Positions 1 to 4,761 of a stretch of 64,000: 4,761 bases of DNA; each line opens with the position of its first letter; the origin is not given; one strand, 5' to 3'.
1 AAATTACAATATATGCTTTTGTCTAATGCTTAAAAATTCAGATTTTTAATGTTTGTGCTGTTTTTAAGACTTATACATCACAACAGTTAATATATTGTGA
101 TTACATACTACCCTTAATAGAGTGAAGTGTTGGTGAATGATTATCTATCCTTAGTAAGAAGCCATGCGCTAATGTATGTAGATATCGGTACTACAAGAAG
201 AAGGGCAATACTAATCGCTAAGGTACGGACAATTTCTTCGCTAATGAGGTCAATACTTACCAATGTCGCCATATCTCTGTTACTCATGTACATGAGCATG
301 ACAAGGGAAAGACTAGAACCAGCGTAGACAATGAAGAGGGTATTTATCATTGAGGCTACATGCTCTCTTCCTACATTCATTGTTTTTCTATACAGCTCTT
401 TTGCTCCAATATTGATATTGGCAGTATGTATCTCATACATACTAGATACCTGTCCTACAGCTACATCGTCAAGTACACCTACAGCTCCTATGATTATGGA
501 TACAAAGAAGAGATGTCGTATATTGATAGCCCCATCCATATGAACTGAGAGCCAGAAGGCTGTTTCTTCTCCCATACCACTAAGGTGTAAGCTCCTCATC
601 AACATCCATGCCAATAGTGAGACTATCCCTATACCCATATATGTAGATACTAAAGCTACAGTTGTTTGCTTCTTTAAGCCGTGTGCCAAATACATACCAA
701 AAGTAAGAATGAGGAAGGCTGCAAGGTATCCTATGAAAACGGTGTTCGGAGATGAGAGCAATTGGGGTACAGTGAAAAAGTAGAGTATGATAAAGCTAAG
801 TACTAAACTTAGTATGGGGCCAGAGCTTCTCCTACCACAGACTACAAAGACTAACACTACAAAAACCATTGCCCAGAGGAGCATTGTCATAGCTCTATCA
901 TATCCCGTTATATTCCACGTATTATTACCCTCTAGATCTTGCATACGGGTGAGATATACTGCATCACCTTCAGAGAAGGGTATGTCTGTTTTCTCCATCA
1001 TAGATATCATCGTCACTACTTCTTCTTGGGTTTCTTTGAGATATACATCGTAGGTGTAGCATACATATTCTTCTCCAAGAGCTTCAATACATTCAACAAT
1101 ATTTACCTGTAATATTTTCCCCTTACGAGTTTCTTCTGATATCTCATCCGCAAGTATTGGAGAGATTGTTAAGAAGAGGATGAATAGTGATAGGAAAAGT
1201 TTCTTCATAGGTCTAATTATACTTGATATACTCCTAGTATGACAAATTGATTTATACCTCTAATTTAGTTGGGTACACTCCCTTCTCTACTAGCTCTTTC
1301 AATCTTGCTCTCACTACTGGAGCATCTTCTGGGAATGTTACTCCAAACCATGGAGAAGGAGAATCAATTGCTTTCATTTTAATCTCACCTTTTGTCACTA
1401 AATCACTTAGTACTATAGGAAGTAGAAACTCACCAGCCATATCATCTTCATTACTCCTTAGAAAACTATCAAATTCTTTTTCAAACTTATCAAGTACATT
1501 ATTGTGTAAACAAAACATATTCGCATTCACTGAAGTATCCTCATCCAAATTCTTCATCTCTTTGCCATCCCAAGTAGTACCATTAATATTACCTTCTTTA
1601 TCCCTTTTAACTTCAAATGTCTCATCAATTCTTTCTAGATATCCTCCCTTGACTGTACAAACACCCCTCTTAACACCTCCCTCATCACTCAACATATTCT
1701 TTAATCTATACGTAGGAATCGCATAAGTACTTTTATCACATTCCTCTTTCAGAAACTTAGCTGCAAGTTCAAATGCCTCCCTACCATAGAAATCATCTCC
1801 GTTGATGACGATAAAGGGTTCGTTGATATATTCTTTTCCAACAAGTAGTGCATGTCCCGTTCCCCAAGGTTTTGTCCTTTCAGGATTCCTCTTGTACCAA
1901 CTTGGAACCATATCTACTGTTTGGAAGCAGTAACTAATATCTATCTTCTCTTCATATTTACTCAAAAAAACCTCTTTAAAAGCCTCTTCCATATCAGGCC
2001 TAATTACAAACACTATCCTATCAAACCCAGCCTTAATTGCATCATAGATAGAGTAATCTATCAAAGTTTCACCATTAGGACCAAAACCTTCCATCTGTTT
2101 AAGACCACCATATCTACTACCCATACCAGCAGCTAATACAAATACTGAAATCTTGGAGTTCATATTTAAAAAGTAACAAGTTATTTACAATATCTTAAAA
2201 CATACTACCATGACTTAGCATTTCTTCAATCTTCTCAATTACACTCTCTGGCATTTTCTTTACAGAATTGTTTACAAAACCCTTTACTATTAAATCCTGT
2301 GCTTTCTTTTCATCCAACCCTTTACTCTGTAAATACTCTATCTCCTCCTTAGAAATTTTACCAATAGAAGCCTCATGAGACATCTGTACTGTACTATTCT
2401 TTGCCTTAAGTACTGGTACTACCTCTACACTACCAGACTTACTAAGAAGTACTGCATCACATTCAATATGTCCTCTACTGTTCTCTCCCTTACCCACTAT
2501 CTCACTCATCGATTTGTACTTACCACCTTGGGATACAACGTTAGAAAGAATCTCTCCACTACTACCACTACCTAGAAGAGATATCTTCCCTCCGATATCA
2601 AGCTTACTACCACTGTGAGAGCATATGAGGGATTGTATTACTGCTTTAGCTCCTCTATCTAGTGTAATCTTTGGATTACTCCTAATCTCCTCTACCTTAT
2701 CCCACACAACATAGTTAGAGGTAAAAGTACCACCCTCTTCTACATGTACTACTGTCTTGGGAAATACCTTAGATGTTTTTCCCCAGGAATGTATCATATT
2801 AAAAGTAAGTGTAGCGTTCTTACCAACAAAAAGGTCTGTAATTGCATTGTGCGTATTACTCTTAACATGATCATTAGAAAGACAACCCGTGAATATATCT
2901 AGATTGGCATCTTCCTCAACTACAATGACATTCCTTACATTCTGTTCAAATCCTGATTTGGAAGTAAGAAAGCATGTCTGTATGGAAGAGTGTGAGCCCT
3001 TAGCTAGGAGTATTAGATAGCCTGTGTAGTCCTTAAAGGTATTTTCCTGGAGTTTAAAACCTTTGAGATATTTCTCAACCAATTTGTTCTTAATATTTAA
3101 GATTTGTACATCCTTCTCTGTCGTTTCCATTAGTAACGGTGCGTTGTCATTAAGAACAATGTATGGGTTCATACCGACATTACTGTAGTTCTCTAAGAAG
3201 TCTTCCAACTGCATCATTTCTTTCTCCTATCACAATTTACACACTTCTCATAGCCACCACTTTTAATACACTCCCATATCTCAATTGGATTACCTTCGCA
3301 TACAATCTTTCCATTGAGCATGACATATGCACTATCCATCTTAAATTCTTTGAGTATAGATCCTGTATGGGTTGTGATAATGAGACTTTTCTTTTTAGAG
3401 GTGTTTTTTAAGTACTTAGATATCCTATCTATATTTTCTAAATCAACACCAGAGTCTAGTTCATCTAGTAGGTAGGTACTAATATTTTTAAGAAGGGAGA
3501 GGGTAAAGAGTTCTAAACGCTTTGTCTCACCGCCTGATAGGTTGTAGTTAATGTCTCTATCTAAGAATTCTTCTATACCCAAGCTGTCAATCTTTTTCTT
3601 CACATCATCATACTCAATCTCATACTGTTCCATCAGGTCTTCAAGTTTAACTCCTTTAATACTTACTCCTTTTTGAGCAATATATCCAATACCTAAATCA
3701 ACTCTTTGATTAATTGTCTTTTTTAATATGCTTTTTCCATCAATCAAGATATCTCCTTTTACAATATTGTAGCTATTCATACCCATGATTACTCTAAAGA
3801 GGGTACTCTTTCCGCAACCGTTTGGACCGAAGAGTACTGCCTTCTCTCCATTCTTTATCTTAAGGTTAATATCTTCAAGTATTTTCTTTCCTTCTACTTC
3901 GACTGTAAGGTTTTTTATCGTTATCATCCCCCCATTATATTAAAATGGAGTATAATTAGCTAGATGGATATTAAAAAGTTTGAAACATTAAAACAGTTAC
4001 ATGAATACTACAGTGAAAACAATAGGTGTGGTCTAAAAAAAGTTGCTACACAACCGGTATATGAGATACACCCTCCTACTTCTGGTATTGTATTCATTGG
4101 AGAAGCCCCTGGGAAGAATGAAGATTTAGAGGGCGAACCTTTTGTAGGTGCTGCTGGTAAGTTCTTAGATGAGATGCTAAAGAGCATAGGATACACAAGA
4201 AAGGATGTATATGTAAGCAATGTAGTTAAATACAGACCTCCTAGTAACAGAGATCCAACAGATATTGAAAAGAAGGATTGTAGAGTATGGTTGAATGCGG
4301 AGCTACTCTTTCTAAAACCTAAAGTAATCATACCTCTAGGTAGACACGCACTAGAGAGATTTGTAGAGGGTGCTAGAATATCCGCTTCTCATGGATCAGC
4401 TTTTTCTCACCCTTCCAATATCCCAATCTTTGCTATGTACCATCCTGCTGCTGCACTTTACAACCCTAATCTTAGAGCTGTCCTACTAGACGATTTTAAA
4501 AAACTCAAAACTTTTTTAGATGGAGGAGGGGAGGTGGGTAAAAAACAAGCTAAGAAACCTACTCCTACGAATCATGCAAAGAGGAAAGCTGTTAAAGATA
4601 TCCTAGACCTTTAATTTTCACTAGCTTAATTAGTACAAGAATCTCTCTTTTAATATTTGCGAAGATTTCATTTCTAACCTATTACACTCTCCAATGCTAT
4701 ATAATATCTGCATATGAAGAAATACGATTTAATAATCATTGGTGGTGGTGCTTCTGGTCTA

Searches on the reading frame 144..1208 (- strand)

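Call 16: search_protein_families(library=pfam, proteins=[window:144-1208:-], max_evalue=0.00001)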
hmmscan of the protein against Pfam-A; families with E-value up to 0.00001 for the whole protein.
window:144-1208:- (355 aa): 1 family
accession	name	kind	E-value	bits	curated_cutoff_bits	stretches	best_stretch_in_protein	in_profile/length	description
PF07907.16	YibE_F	-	5e-61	206.7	27.2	1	110-349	2-241/241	YibE/F-like protein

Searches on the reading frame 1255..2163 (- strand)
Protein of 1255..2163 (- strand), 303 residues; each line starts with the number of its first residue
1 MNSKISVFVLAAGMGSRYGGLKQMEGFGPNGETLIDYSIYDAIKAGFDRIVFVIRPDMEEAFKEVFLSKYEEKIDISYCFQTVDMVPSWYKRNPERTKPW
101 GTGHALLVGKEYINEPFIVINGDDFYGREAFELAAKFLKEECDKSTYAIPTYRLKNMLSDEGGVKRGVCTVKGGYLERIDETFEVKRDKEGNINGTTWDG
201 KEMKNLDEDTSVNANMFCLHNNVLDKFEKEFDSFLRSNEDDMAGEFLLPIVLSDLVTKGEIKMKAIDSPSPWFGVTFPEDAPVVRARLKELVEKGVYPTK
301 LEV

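Call 16: search_protein_families(library=pfam, proteins=[window:1255-2163:-], max_evalue=0.00001)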
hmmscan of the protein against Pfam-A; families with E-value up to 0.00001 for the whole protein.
window:1255-2163:- (303 aa): 2 families
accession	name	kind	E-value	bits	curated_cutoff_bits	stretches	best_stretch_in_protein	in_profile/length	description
PF00483.29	NTP_transferase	-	2.4e-07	31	21.2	1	30-149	29-135/245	Nucleotidyl transferase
PF12804.13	NTP_transf_3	-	3.3e-06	27.8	27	1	8-60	2-52/160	MobA-like NTP transferase domain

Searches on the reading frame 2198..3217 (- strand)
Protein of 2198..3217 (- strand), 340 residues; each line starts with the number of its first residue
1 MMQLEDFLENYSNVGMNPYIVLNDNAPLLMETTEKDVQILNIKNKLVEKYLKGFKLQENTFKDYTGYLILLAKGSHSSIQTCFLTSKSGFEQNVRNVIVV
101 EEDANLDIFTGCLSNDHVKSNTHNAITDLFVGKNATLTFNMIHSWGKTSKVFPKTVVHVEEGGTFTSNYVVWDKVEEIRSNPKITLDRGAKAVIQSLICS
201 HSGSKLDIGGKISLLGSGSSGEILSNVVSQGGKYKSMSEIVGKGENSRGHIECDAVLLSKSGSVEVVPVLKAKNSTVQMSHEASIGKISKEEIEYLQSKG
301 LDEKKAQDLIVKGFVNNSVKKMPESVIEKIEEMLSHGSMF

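Call 16: search_protein_families(library=pfam, proteins=[window:2198-3217:-], max_evalue=0.00001)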
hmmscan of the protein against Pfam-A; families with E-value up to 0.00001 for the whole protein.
window:2198-3217:- (340 aa): 1 family
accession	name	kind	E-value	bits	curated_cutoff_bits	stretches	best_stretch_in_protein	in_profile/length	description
PF01458.23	SUFBD_core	-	2.6e-40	138.8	27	1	85-314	3-232/232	SUF system FeS cluster assembly, SufBD core domain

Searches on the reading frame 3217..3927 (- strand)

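Call 16: search_protein_families(library=pfam, proteins=[window:3217-3927:-], max_evalue=0.00001)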
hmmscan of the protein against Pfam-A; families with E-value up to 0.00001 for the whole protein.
window:3217-3927:- (237 aa): 3 families
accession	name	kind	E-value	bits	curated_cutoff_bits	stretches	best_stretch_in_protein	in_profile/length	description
PF00005.33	ABC_tran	-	1.4e-22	81.2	25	1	17-156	1-134/137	ABC transporter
PF02463.25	SMC_N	-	4e-13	49.7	40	1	12-196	8-206/220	RecF/RecN/SMC N terminal domain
PF13304.12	AAA_21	-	1.1e-11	45.8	27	1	97-187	184-298/304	AAA domain, putative AbiEii toxin, Type IV TA system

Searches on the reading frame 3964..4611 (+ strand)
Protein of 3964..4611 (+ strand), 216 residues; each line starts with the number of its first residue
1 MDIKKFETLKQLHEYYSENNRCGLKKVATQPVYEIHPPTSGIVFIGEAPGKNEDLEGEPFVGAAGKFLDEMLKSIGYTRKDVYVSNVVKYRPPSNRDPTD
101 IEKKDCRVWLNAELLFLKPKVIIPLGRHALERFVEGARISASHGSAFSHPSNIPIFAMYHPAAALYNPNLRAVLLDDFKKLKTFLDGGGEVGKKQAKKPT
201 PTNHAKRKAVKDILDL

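Call 16: search_protein_families(library=pfam, proteins=[window:3964-4611:+], max_evalue=0.00001)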
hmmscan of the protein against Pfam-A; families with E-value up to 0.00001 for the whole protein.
window:3964-4611:+ (216 aa): 1 family
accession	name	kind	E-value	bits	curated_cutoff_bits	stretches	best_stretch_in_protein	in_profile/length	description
PF03167.25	UDG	-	5.4e-33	114.5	24.3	1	37-170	5-127/141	Uracil DNA glycosylase superfamily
